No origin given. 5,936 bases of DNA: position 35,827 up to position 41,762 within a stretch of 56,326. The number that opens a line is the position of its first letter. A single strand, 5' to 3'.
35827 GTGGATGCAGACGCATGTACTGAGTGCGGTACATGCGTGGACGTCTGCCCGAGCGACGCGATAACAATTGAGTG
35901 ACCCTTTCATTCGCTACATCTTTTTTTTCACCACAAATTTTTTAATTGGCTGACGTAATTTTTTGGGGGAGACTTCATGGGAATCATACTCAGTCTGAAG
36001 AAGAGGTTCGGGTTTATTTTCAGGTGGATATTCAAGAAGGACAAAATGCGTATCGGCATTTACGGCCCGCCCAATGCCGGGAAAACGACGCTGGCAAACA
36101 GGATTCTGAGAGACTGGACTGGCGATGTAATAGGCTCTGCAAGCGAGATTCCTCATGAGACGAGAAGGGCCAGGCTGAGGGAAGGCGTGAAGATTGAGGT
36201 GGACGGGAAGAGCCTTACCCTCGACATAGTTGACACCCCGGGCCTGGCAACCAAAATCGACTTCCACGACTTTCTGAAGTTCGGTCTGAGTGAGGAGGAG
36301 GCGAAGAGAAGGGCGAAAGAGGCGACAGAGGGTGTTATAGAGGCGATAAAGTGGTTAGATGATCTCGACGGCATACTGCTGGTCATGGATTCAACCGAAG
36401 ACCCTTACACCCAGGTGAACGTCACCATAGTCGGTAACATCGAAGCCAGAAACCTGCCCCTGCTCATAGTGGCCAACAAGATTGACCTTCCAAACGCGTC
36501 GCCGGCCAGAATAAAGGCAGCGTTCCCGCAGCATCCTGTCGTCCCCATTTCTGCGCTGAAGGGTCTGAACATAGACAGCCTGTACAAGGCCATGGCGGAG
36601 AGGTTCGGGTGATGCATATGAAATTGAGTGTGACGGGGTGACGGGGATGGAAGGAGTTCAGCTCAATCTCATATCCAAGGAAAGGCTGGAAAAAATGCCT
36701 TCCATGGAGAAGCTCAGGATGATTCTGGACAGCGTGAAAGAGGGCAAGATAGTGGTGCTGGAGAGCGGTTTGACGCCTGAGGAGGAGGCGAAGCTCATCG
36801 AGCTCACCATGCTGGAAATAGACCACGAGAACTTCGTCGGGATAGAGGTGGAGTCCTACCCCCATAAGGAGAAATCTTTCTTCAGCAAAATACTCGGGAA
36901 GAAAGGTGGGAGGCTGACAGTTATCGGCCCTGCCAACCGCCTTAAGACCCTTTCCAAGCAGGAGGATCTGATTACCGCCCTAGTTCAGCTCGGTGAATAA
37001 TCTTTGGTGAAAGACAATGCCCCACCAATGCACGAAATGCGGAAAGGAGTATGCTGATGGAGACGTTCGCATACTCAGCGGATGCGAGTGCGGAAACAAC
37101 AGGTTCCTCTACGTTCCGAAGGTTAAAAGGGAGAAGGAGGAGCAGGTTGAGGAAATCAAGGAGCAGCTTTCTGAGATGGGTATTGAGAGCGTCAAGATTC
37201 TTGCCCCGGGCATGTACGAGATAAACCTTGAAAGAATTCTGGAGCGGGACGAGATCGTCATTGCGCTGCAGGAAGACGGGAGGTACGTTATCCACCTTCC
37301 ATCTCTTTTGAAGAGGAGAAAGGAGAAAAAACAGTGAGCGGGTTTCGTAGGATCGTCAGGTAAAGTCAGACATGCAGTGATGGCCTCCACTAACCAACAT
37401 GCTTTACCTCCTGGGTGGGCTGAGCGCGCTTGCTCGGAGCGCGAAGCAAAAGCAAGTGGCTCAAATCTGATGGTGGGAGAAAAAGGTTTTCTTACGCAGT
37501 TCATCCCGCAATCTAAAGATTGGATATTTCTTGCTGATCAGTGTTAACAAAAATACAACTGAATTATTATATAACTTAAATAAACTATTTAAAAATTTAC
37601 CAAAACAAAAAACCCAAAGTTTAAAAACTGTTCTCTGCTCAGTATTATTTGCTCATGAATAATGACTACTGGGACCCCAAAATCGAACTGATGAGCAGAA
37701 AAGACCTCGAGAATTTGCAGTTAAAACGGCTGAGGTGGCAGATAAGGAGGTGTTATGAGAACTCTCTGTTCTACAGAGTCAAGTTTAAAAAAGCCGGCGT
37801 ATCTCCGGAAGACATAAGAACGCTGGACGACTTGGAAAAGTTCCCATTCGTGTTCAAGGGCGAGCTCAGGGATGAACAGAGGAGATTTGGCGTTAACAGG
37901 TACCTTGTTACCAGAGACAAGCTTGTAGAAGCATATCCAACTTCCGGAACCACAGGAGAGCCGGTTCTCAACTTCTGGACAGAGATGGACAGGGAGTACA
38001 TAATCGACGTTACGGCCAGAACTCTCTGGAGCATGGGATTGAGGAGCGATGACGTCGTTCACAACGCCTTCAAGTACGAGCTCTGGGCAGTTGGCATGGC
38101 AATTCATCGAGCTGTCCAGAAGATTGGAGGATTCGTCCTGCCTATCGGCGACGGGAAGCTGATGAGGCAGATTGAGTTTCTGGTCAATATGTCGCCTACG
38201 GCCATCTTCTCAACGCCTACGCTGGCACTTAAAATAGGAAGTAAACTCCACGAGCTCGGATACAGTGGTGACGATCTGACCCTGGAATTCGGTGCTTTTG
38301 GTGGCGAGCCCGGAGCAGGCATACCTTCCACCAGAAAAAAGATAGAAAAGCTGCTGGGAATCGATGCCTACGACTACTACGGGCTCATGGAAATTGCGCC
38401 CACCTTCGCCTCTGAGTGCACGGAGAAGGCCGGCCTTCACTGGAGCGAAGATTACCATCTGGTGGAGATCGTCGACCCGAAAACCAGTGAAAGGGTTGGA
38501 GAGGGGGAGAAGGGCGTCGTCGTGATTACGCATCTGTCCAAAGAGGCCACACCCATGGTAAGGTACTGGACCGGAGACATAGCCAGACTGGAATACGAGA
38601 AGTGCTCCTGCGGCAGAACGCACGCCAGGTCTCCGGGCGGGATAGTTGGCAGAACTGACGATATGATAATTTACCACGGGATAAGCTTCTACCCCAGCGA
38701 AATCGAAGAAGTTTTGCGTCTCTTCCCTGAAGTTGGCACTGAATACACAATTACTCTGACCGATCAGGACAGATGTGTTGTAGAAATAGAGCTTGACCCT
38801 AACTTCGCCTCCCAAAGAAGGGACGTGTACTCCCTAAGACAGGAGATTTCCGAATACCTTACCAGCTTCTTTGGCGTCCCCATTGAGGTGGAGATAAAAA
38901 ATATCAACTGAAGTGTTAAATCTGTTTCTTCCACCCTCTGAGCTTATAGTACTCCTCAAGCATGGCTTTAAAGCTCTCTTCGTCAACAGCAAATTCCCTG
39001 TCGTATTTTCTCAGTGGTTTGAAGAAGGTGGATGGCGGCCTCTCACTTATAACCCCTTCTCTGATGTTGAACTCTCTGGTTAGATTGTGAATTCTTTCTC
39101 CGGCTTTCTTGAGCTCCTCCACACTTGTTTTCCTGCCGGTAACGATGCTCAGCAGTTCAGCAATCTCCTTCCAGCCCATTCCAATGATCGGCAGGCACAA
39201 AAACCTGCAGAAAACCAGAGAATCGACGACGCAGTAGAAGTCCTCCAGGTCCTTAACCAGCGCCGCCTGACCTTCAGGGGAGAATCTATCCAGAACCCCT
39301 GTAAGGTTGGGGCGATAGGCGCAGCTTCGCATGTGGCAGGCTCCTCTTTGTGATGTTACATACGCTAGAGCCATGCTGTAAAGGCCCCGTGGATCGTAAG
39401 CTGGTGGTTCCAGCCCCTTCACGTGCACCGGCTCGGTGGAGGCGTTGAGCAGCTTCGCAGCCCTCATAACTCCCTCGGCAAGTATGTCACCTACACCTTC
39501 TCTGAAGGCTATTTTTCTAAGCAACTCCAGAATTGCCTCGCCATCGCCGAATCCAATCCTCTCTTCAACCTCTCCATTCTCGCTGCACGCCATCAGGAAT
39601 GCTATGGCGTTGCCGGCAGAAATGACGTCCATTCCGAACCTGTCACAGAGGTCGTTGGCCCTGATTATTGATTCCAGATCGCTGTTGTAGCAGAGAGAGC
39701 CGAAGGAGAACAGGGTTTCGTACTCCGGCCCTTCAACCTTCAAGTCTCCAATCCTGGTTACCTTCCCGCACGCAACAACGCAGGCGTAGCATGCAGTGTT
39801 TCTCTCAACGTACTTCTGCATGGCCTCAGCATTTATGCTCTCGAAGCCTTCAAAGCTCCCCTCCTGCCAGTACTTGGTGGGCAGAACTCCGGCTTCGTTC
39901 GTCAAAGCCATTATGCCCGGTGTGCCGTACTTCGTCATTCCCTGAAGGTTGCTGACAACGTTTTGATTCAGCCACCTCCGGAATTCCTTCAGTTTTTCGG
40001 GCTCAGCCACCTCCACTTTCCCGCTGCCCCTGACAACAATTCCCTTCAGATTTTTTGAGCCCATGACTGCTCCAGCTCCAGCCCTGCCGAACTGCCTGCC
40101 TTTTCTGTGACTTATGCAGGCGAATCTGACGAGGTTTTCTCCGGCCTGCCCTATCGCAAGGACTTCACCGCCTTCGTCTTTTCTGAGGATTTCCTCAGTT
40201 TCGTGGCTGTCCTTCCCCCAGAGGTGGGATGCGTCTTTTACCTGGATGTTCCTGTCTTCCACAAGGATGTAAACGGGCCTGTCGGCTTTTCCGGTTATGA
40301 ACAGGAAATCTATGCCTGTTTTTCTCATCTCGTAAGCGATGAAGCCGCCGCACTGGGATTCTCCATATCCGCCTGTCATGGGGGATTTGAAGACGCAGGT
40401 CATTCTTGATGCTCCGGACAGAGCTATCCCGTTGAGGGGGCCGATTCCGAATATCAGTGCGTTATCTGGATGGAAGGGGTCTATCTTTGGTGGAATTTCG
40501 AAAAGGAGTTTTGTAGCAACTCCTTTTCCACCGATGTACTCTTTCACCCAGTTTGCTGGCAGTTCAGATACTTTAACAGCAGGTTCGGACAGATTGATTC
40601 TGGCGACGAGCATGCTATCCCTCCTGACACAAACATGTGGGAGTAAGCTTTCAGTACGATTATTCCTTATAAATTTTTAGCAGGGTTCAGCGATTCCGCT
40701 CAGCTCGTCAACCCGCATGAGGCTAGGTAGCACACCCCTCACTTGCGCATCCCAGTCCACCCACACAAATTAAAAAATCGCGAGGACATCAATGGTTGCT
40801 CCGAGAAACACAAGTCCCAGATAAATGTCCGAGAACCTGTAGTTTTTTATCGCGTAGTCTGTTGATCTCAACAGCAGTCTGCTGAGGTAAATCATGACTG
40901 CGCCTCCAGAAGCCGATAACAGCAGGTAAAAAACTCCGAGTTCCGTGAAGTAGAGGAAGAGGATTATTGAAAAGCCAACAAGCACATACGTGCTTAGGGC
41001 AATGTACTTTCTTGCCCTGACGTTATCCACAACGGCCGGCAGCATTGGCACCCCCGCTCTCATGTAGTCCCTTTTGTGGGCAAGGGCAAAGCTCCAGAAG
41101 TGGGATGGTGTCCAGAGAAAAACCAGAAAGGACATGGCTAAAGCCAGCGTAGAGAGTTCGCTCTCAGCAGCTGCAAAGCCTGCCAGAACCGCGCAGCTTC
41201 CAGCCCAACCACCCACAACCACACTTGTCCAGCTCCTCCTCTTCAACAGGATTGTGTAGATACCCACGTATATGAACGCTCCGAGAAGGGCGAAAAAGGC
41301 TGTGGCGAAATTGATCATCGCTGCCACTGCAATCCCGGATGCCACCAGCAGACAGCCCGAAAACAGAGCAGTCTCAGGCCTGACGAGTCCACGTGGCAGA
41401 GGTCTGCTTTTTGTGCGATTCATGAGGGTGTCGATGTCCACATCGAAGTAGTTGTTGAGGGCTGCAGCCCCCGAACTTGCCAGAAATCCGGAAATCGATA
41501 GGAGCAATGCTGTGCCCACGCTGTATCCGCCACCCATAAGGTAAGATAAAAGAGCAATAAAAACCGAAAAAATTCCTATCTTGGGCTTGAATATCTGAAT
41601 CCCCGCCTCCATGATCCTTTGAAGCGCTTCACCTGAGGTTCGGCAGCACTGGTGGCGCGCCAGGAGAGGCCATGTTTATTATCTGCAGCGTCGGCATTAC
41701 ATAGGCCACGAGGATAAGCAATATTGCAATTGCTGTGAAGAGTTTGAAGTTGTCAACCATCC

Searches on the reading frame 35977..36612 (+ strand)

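Call 41: search_protein_families(library=ncbifam, proteins=[window:35977-36612:+], max_evalue=0.00001)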
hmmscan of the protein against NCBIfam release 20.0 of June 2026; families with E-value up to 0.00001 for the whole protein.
window:35977-36612:+ (211 aa): 9 families
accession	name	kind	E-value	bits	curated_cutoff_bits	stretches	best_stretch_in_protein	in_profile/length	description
TIGR00231.1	small_GTP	domain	3.3e-18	66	42.5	1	23-206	3-162/164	GTP-binding protein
TIGR03594.1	GTPase_EngA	equivalog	3.4e-14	52.7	306.7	1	21-208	173-344/432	ribosome biogenesis GTPase Der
NF000908.1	PRK00089.1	equivalog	7.8e-13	48.3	237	1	26-208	6-165/291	GTPase Era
TIGR03918.1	GTP_HydF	equivalog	2.6e-10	39.7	325.55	1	123-209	80-166/392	[FeFe] hydrogenase H-cluster maturation GTPase HydF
TIGR00436.1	era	equivalog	5.6e-10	39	116.25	1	25-209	2-162/270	GTPase Era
NF003661.0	PRK05291.1-3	equivalog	9.7e-09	35.1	380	1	22-209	215-369/448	tRNA uridine-5-carboxymethylaminomethyl(34) synthesis GTPase MnmE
TIGR03156.1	GTP_HflX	equivalog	1.2e-07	31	216.75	0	131-209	270-350/351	GTPase HflX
NF008280.0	PRK11058.1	equivalog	3.8e-07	29.2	441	1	149-210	299-361/426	ribosome rescue GTPase HflX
TIGR01393.1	lepA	equivalog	1e-05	24.2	533.9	0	127-209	91-178/595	translation elongation factor 4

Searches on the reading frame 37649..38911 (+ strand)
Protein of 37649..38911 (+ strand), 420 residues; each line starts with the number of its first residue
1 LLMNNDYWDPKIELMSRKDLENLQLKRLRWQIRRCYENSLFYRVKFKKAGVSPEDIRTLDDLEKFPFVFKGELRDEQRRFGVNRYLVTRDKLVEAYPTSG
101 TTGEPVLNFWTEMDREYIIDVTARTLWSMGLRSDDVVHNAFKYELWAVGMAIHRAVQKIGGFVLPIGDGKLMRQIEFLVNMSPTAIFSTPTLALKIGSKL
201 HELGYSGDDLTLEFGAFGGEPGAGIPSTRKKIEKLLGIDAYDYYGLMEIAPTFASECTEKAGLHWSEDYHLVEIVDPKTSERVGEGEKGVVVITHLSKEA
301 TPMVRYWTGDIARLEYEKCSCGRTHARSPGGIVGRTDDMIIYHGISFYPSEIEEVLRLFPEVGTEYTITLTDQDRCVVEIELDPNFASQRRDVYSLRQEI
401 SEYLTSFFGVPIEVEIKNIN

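Call 41: search_protein_families(library=ncbifam, proteins=[window:37649-38911:+], max_evalue=0.00001)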
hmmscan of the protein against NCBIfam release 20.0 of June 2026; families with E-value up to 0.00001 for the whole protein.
window:37649-38911:+ (420 aa): 10 families
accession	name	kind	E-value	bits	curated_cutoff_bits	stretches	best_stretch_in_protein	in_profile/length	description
NF041878.1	paak_haloarch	equivalog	2.3e-94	316.4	700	1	11-408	4-397/427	phenylacetate--CoA ligase PaaK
TIGR02155.1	PA_CoA_ligase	equivalog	1.8e-92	310.1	646.3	1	14-418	2-404/422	phenylacetate--CoA ligase PaaK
NF053551.1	FlxY_rubin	equivalog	1.5e-52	178.7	520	1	13-415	2-398/424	flexirubin biosynthesis putative acyl-CoA ligase FlxY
NF045666.1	DVU1553_fam_AMP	equivalog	8.8e-46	156.5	300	1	13-325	16-321/331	DVU_1553 family AMP-dependent CoA ligase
TIGR03335.1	F390_ftsA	equivalog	1.6e-38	132.6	458.7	1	7-327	1-322/445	coenzyme F390 synthetase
NF041217.1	BagE_FevW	exception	2.6e-26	92.5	800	1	61-384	43-360/424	bagremycin/ferroverdin synthetase BagE/FevW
NF004837.0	PRK06187.1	subfamily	1.3e-07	30.2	476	0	89-261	170-335/531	long-chain-fatty-acid--CoA ligase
TIGR02304.1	aden_form_hyp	equivalog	1.8e-06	27.2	251.9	0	260-374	257-369/430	F390 synthetase-related protein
NF006167.0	PRK08308.1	equivalog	2.6e-06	26.5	513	0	332-416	309-390/414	acyl-CoA synthetase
TIGR02262.1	benz_CoA_lig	subfamily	5.5e-06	25.4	375.25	1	98-375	169-445/508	benzoate-CoA ligase family protein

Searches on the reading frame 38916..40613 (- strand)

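Call 41: search_protein_families(library=ncbifam, proteins=[window:38916-40613:-], max_evalue=0.00001)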
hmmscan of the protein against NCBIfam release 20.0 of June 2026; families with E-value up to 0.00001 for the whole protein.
window:38916-40613:- (565 aa): 2 families
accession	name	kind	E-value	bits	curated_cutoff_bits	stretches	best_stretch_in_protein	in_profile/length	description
NF007354.0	PRK09849.1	equivalog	3.6e-54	184.5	868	1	3-220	12-231/703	aldehyde ferredoxin oxidoreductase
NF040818.1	GAPOR_Arch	equivalog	8.5e-18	64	1300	1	41-126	42-126/654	glyceraldehyde-3-phosphate:ferredoxin oxidoreductase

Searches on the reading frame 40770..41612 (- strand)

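Call 41: search_protein_families(library=ncbifam, proteins=[window:40770-41612:-], max_evalue=0.00001)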
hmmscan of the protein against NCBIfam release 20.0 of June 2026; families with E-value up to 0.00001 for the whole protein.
window:40770-41612:- (280 aa): 19 families
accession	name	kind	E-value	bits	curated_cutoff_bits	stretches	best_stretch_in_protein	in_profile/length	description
TIGR01473.1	cyoE_ctaB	equivalog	3.8e-71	240.1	210.3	1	5-275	4-280/281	heme o synthase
NF003349.0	PRK04375.1-2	equivalog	2.6e-64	217.4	246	1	5-277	29-311/318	heme o synthase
NF003348.0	PRK04375.1-1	equivalog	6.7e-38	130.7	285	1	5-275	7-282/292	heme o synthase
NF009523.0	PRK12884.1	equivalog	2.8e-20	72.7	269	1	1-254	4-253/279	prenyltransferase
TIGR01474.1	ubiA_proteo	equivalog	2.3e-16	60.1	275.45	1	33-272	40-276/282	4-hydroxybenzoate octaprenyltransferase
NF009522.0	PRK12883.1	equivalog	3.7e-14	52.9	353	1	3-165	5-167/279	geranylgeranylglycerol-phosphate geranylgeranyltransferase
NF009521.0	PRK12882.1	equivalog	3.9e-14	52.6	296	1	3-252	7-254/280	geranylgeranylglycerol-phosphate geranylgeranyltransferase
NF009524.0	PRK12886.1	equivalog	4.9e-13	49.1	387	1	18-273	29-280/291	prenyltransferase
NF041585.1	MqnP_Cj_Hp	exception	1.1e-10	41.5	375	1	33-272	39-276/281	menaquinone biosynthesis prenyltransferase MqnP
NF009515.0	PRK12874.1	equivalog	3.1e-10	39.9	392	1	34-272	47-283/291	4-hydroxybenzoate polyprenyltransferase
TIGR01475.1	ubiA_other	subfamily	5e-10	39.3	180.8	1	8-271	9-274/282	UbiA-like polyprenyltransferase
NF009514.0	PRK12873.1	equivalog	7e-10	38.7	246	1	37-257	50-272/297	4-hydroxybenzoate polyprenyltransferase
NF005742.0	PRK07566.1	equivalog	9.8e-10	38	313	1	38-150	71-184/315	chlorophyll synthase ChlG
NF035940.1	prenyl_rel_EboC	equivalog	1.3e-09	37.8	250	1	35-166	41-170/292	UbiA-like protein EboC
NF006088.0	PRK08238.1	equivalog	1.9e-09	36.7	351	1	32-166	226-359/482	UbiA family prenyltransferase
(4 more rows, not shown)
